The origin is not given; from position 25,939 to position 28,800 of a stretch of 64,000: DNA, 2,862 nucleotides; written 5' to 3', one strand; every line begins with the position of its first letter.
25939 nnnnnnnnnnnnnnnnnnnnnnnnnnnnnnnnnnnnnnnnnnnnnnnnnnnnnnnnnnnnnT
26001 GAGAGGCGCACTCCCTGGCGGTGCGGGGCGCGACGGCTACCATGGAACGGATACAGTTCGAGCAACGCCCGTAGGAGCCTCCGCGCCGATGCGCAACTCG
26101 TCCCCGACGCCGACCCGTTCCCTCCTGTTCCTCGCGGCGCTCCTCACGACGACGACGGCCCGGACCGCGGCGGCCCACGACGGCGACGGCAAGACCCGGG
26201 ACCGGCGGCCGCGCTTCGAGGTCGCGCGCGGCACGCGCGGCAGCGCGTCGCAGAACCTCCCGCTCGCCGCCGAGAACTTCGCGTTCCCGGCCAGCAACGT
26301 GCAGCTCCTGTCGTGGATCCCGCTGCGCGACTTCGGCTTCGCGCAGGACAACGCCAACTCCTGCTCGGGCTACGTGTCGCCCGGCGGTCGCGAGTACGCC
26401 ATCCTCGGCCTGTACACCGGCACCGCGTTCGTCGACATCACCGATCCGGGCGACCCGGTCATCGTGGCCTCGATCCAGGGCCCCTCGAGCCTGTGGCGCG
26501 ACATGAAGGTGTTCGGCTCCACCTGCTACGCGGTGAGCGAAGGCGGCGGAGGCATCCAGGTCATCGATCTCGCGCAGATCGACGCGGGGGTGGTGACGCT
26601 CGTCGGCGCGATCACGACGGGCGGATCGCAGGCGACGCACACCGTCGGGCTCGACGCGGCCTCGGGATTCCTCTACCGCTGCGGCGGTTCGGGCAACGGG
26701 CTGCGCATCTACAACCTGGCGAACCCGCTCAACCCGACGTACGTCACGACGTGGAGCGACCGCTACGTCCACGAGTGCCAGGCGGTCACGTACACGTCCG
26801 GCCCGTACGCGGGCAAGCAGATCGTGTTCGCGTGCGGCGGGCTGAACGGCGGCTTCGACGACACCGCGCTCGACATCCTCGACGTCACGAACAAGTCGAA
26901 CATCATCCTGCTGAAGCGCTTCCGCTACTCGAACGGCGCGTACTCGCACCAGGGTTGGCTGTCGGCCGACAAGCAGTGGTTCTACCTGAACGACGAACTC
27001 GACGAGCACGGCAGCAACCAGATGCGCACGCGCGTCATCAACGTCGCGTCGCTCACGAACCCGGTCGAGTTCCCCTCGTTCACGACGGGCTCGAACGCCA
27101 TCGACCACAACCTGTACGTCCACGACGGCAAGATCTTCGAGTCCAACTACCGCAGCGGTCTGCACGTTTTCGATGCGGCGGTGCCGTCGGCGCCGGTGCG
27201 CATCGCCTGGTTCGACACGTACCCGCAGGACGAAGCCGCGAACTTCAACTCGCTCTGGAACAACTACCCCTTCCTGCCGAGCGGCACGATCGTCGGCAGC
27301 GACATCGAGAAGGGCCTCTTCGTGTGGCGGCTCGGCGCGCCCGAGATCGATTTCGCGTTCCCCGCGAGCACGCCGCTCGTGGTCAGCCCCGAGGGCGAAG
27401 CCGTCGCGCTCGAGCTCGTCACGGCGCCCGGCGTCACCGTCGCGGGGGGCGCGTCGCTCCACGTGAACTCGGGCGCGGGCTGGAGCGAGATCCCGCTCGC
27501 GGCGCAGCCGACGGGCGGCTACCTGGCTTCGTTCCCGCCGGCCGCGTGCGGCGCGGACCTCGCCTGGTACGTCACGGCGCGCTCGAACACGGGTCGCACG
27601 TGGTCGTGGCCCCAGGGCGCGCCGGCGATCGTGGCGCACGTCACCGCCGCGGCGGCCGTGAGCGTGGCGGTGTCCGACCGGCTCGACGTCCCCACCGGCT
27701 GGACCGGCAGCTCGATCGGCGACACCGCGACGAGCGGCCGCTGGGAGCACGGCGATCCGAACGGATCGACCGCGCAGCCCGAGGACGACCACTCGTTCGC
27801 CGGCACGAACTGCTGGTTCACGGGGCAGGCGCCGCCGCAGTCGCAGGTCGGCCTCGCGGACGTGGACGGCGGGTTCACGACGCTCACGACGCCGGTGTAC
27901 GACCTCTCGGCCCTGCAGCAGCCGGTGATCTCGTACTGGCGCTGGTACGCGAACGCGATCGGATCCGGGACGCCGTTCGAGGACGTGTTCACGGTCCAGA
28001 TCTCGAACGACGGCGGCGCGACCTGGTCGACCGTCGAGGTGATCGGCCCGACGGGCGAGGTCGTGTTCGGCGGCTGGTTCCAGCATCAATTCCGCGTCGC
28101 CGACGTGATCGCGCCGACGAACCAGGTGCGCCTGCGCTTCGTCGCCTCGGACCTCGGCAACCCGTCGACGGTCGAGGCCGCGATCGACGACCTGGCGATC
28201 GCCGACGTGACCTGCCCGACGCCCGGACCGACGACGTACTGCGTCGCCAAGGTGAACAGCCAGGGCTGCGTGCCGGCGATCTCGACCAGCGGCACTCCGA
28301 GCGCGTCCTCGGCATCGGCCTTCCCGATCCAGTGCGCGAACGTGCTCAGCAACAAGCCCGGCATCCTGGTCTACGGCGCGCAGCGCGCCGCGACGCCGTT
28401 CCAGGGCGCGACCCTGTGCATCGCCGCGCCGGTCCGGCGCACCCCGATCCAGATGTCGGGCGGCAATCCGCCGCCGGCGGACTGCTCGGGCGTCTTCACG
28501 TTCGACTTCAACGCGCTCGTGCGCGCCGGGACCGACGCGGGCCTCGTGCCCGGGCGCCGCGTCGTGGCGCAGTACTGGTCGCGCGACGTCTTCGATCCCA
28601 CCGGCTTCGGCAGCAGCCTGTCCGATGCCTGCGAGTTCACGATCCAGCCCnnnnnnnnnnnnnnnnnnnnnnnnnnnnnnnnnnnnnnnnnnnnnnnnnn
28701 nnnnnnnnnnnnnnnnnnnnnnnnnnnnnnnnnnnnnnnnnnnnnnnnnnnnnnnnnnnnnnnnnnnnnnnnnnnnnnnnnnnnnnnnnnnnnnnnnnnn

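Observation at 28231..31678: Shared Cys-containing C-terminal domain on two adjacent, otherwise unrelated secreted proteins (subtype A)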

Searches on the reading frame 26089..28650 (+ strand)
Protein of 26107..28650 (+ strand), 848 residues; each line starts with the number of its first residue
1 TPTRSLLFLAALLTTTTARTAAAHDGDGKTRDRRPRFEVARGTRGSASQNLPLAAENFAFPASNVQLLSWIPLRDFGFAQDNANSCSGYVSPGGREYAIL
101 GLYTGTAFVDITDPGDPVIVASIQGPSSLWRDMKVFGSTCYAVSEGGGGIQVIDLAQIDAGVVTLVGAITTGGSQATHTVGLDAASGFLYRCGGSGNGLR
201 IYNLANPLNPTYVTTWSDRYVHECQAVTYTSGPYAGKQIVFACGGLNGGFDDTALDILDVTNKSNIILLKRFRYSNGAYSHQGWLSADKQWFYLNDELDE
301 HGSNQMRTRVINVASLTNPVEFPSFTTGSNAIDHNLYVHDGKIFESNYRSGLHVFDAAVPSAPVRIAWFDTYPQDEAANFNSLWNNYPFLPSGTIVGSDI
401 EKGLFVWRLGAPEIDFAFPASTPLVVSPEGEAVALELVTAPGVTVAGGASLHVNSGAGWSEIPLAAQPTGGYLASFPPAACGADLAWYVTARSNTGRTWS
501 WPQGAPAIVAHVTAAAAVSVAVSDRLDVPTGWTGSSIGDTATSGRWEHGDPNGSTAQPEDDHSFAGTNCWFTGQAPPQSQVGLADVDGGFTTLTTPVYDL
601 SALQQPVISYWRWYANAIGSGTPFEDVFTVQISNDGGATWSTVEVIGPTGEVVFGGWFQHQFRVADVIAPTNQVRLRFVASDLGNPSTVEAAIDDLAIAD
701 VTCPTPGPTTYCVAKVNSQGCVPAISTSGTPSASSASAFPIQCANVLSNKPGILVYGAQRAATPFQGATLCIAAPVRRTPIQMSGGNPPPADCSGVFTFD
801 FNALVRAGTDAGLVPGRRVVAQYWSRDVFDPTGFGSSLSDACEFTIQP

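Call 3: search_protein_families(library=pfam, proteins=[window:26107-28650:+], max_evalue=0.01)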
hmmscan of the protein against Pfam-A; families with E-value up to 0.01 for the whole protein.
window:26107-28650:+ (848 aa): 0 families

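Call 4: search_protein_families(library=ncbifam, proteins=[window:26107-28650:+], max_evalue=0.01)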
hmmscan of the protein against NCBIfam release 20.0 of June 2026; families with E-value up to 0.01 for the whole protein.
window:26107-28650:+ (848 aa): 1 family
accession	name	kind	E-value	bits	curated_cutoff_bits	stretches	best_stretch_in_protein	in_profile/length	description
TIGR04312.1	choice_anch_B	subfamily_domain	2.9e-88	296.6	100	1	59-408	9-363/364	choice-of-anchor B family protein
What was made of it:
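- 26089..28653 (+): Gene for the LVIVD / choice-of-anchor B protein (854 aa), with an N-terminal Sec-type signal peptide. TIGR04312 choice_anch_B, E=2.9e-88 (call 4).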

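Call 71: find_homologous_proteins(query=window:26089-28188:+, max_evalue=1e-10)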
Query window:26089-28188:+ (700 aa): 2198 proteins with E <= 1e-10 among 8000 candidates; the best 120 are listed.
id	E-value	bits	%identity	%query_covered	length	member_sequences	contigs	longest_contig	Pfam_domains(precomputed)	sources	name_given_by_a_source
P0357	0.0e+0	1586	98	100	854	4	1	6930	-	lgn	-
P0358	0.0e+0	1411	86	100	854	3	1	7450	-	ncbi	-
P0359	0.0e+0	1369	85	98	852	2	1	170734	-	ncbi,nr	ncbi:MAG: choice-of-anchor B family protein [Planctomycetota bacterium]|nr:choice-of-anchor B family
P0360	0.0e+0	1305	80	100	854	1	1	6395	-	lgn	-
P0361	0.0e+0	1232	76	100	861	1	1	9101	-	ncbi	-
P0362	0.0e+0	1230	75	100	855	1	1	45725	PF08309.18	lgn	-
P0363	0.0e+0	1221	74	100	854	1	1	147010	-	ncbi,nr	ncbi:MAG: choice-of-anchor B family protein [Planctomycetes bacterium]|nr:choice-of-anchor B family 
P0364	0.0e+0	1199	72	100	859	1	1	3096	-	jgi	jgi:choice-of-anchor B domain-containing protein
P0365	0.0e+0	1192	73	100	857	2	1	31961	-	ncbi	-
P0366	0.0e+0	1103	70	99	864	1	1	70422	-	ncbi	-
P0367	3.7e-276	936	61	96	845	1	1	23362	PF08309.18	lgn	-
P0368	1.4e-272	924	70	80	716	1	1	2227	-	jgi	jgi:choice-of-anchor B domain-containing protein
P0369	3.6e-270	916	59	99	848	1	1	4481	-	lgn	-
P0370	1.2e-268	911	57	99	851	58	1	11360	-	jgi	-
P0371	1.1e-266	905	57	98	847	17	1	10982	-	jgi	-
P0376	3.6e-234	797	53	98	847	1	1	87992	PF08309.18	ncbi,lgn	-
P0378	4.6e-229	781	53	98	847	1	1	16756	PF08309.18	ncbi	-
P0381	4.9e-227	774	52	99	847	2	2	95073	PF08309.18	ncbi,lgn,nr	ncbi:MAG: choice-of-anchor B family protein [Planctomycetes bacterium]|nr:choice-of-anchor B family 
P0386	7.0e-225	767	52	100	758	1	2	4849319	PF08309.18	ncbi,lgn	ncbi:MAG: choice-of-anchor B family protein [Phycisphaerae bacterium]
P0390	2.4e-222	758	52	98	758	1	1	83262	PF08309.18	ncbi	-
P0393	3.8e-221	754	52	98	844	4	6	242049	PF08309.18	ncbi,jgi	jgi:choice-of-anchor B domain-containing protein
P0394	7.9e-221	753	54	91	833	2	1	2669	PF08309.18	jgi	-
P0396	1.3e-220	753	52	96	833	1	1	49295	PF08309.18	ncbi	-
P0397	6.2e-220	750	51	99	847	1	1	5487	PF08309.18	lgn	-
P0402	3.7e-218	744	51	100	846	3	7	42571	PF08309.18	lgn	-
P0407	2.7e-217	742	53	91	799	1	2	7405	PF08309.18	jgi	-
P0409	1.3e-216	739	52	96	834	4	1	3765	PF08309.18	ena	-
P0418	2.4e-215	735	52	99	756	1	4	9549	PF08309.18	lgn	-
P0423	1.5e-214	733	51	97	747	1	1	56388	PF08309.18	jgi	-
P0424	1.9e-214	732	50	96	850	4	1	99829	PF08309.18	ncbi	-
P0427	2.0e-213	729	53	96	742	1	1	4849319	PF08309.18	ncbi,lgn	ncbi:MAG: choice-of-anchor B family protein [Phycisphaerae bacterium]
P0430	5.4e-213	727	51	96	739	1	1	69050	PF08309.18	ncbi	-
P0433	7.2e-213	727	50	99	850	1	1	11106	PF08309.18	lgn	-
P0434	8.3e-213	727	52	96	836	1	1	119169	PF00404.25,PF08309.18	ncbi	ncbi:MAG: choice-of-anchor B family protein [Planctomycetota bacterium]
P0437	2.3e-212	725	50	100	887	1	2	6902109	-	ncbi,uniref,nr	ncbi:choice-of-anchor B family protein [Engelhardtia mirabilis]|uniref:MAM domain-containing protein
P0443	2.7e-211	722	50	96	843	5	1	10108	PF08309.18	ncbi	-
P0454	7.5e-210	717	51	96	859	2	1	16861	PF08309.18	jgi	jgi:choice-of-anchor B domain-containing protein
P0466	1.4e-208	713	52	91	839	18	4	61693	PF08309.18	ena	-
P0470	2.0e-208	712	50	91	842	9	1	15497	PF08309.18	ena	-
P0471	2.3e-208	712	49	99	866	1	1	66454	PF08309.18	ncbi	-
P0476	6.4e-208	711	52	92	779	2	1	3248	PF08309.18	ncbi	ncbi:MAG: choice-of-anchor B family protein, partial [Planctomycetota bacterium JB042]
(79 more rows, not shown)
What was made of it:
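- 26089..28653 (+): Orthologues are named choice-of-anchor B, and some carry PF08309 LVIVD (call 71).
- Checked: A UniRef name for an orthologue also calls it MAM (call 71).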

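Call 80: find_encoding_contigs(protein=P0437, flank=10000, max_places=2)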
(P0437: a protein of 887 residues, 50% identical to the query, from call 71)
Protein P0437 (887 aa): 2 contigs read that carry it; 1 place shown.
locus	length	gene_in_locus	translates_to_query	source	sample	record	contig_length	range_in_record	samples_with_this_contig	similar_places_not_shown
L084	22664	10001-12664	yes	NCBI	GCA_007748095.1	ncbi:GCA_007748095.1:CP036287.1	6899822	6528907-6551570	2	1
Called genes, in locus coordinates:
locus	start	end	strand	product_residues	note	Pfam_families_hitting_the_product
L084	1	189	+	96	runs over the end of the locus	PF03473:MOSC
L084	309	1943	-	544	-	-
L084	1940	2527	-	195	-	-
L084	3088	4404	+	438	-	PF13576:Pentapeptide_3 (faint), PF00805:Pentapeptide, PF13599:Pentapeptide_4 (weak)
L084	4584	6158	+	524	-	-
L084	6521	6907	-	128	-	PF05717:TnpB_IS66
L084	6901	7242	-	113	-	PF01527:HTH_Tnp_1 (faint)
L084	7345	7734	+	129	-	PF03050:DDE_Tnp_IS66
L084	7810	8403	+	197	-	PF03050:DDE_Tnp_IS66, PF13817:DDE_Tnp_IS66_C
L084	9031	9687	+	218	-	PF02798:GST_N, PF13417:GST_N_3, PF13409:GST_N_2, PF13410:GST_C_2 (weak)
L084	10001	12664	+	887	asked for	-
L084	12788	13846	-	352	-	PF00034:Cytochrom_C (faint), PF03150:CCP_MauG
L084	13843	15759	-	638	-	PF08450:SGL (faint), PF01436:NHL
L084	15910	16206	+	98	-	PF09656:PGPGW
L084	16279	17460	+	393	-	PF00534:Glycos_transf_1, PF13692:Glyco_trans_1_4, PF13524:Glyco_trans_1_2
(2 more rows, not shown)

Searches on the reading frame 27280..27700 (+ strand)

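Call 64: search_protein_families(library=pfam, proteins=[window:27280-27700:+], max_evalue=1)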
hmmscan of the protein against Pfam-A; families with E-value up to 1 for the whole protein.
window:27280-27700:+ (140 aa): 1 family
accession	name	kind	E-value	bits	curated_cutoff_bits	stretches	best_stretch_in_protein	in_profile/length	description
PF02632.19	BioY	-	0.0028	18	25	1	55-106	35-74/140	BioY family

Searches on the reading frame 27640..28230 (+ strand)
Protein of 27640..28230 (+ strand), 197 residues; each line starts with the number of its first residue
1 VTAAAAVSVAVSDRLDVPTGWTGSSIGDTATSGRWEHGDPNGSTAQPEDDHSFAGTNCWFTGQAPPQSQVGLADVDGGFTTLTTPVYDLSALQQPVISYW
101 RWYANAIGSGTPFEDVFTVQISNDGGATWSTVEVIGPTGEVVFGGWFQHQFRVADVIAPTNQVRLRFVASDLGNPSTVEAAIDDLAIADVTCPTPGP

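Call 64: search_protein_families(library=pfam, proteins=[window:27640-28230:+], max_evalue=1)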
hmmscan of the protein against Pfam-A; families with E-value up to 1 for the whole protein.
window:27640-28230:+ (197 aa): 4 families
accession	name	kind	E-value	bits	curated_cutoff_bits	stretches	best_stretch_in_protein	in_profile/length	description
PF21471.3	Reelin_subrepeat-B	-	0.0053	17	27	1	116-187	59-126/127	Reelin subrepeat B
PF02012.26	BNR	-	0.022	15.1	27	1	120-131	1-12/12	BNR/Asp-box repeat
PF14741.12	GH114_assoc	-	0.099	13.3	22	1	103-174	49-120/126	N-terminal glycosyl-hydrolase-114-associated domain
PF00629.30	MAM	-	0.47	10.7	26.4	0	146-193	115-158/158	MAM domain, meprin/A5/mu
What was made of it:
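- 27694..28224 (+): Pre-tail domain of about 180 aa (MAM-like / choice-of-anchor-J-like), shared with the protease. Only sub-threshold MAM hits (call 64).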

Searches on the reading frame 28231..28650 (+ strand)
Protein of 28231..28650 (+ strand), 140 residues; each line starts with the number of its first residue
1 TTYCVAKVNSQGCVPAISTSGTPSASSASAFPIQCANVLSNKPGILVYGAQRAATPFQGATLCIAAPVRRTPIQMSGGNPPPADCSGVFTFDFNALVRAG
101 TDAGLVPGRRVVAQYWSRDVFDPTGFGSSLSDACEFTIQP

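Call 11: find_homologous_proteins(query=A2, max_evalue=0.001)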
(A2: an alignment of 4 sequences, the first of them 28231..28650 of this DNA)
Query A2 (4 sequences) (140 aa, profile of the alignment): 1641 proteins with E <= 0.001 among 5320 candidates; the best 120 are listed.
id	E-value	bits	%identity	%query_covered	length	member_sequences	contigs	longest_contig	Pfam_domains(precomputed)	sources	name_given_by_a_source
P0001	1.2e-42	163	-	-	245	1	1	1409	-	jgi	jgi:hypothetical protein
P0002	1.2e-39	153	-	-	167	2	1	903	-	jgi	jgi:hypothetical protein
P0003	1.0e-38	150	-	-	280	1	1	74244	PF00127.27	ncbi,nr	ncbi:MAG: plastocyanin/azurin family copper-binding protein [Planctomycetota bacterium]|nr:plastocya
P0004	1.1e-38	150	-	-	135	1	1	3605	-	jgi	jgi:hypothetical protein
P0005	4.0e-38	148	-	-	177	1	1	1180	-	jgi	jgi:hypothetical protein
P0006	5.7e-38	148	-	-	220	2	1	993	-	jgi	jgi:hypothetical protein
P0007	6.1e-38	148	-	-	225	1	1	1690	-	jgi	jgi:hypothetical protein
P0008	6.3e-38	148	-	-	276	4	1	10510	PF00127.27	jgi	-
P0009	1.2e-37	147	24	51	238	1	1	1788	-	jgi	jgi:hypothetical protein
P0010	1.4e-37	147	-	-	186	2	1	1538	-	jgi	-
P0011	1.6e-37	146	-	-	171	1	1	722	-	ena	-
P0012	2.4e-37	146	-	-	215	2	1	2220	-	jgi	jgi:hypothetical protein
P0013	3.6e-37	145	-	-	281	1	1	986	PF00127.27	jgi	-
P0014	3.8e-37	145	-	-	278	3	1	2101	PF00127.27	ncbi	-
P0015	4.0e-37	145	-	-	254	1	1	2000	-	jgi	jgi:hypothetical protein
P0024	3.4e-36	142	-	-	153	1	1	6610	-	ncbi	-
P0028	6.1e-36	141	-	-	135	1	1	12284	-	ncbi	-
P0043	3.0e-35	139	-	-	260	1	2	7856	PF19135.6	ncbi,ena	-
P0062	1.2e-34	137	-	-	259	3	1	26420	-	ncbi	-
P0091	3.3e-34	136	-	-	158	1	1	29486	-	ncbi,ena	-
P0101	7.7e-34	134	-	-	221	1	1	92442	-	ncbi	-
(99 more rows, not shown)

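Call 15: find_homologous_proteins(query=A3, max_evalue=0.001)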
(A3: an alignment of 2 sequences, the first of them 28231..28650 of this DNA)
Query A3 (2 sequences) (140 aa, profile of the alignment): 82 proteins with E <= 0.001 among 1065 candidates.
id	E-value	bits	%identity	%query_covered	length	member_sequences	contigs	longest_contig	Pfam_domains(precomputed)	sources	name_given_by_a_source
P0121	6.3e-41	158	59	99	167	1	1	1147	-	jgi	jgi:hypothetical protein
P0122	3.2e-38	149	58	99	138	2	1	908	-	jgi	jgi:hypothetical protein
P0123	5.5e-38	148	57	99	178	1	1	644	-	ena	-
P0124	7.6e-37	144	55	97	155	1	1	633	-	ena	-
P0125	2.7e-35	139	50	99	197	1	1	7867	-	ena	-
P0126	5.4e-35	138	56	100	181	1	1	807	-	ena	-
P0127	1.8e-34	137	56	96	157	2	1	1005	-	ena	-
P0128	4.7e-33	132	52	99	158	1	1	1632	-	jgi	jgi:hypothetical protein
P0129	1.6e-32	130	51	99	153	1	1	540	-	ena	-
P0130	1.2e-30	124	49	96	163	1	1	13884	-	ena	-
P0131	1.8e-29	120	28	100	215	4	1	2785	-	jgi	-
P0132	1.6e-28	117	49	100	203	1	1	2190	PF01483.28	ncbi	-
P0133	1.6e-28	117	45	97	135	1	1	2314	-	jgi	jgi:hypothetical protein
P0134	1.6e-28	117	53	84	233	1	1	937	-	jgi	jgi:hypothetical protein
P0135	1.8e-27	114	49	99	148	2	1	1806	-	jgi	-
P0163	5.3e-21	93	24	99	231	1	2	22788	-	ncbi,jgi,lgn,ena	-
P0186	1.4e-13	69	29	51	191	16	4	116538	-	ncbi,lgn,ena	-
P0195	2.8e-11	61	27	73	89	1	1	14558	-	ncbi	-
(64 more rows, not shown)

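Call 59: find_encoding_contigs(protein=P0186, flank=8000, max_places=3)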
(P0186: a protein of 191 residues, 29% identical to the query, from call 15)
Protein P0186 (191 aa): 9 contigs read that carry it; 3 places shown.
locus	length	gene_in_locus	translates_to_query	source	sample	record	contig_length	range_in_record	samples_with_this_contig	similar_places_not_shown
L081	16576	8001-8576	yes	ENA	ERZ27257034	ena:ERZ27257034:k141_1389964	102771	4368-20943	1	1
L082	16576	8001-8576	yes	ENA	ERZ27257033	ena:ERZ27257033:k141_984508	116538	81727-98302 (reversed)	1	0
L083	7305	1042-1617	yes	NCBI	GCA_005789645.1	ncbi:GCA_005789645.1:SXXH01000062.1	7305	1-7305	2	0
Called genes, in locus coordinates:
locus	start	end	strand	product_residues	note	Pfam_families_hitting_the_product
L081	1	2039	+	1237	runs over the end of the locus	PF04563:RNA_pol_Rpb2_1, PF04561:RNA_pol_Rpb2_2, PF04565:RNA_pol_Rpb2_3, PF10385:RNA_pol_Rpb2_45, PF00562:RNA_pol_Rpb2_6, PF04560:RNA_pol_Rpb2_7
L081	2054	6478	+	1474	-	PF04997:RNA_pol_Rpb1_1, PF00623:RNA_pol_Rpb1_2, PF04983:RNA_pol_Rpb1_3, PF05000:RNA_pol_Rpb1_4, PF04998:RNA_pol_Rpb1_5, PF25984:BSH_YknX (faint), PF21668:RPOC_hybrid (faint)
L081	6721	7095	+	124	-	PF00164:Ribosom_S12_S23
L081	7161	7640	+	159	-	PF00177:Ribosomal_S7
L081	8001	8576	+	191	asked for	-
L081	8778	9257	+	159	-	PF04034:Ribo_biogen_C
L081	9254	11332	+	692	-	PF00009:GTP_EFTU, PF03144:GTP_EFTU_D2, PF14492:EFG_III, PF00679:EFG_C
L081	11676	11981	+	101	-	PF00338:Ribosomal_S10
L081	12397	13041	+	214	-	PF00297:Ribosomal_L3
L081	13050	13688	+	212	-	PF00573:Ribosomal_L4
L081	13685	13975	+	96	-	PF00276:Ribosomal_L23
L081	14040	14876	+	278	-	PF00181:Ribosomal_L2_N, PF03947:Ribosomal_L2_C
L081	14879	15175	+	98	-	PF00203:Ribosomal_S19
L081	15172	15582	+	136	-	PF00237:Ribosomal_L22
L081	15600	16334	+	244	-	PF07650:KH_2, PF00189:Ribosomal_S3_C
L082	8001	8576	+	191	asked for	-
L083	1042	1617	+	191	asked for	-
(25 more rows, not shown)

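Call 68: list_cluster_members(proteins=[P0024, P0028, P0043, P0062, P0091, P0101, P0132, P0163, P0186, P0195])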
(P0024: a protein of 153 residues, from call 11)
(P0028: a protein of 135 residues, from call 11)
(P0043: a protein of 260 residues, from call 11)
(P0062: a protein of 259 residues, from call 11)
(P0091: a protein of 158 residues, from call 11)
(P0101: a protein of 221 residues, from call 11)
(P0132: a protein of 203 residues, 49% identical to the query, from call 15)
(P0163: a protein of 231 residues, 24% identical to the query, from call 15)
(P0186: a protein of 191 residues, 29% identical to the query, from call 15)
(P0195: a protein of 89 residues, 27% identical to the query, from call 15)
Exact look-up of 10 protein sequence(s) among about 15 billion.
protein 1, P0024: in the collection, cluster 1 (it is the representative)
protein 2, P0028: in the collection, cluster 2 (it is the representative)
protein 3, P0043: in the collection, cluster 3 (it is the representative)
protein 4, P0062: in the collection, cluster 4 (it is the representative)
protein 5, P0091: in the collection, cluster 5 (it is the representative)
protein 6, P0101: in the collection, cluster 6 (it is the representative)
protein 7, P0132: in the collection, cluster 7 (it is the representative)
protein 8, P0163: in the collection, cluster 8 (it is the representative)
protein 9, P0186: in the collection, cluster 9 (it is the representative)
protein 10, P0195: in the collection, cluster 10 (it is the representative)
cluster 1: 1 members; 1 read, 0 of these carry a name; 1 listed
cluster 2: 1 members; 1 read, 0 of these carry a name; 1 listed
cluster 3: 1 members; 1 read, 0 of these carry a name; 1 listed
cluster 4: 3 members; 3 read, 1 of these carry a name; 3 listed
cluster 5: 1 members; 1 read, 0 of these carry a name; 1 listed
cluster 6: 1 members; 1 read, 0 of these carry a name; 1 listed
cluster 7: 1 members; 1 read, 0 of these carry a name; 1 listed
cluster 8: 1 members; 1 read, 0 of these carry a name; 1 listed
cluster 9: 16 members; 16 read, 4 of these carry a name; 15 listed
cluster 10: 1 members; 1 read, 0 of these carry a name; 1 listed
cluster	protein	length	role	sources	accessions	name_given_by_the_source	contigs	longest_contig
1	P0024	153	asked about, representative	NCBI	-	-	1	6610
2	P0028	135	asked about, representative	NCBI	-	-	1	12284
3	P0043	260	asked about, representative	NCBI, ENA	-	-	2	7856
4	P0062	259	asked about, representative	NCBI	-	-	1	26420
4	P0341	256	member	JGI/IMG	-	hypothetical protein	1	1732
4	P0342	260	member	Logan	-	-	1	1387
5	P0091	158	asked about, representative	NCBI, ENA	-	-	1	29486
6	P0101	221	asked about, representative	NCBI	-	-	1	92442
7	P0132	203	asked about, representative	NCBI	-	-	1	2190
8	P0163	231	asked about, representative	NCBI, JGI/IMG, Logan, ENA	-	-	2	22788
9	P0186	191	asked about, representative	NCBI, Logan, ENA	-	-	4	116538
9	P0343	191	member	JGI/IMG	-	hypothetical protein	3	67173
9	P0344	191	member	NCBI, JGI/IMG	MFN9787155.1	MAG: hypothetical protein ACK57N_11335 [Planctomycetia bacterium] | hypothetical protein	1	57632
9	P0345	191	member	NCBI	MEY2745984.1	MAG: hypothetical protein RL112_1026 [Planctomycetota bacterium]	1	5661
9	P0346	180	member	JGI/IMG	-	hypothetical protein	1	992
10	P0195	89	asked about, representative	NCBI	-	-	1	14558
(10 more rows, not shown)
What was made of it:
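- It is conserved on 9 contigs in a 16-member cluster (calls 59, 68).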
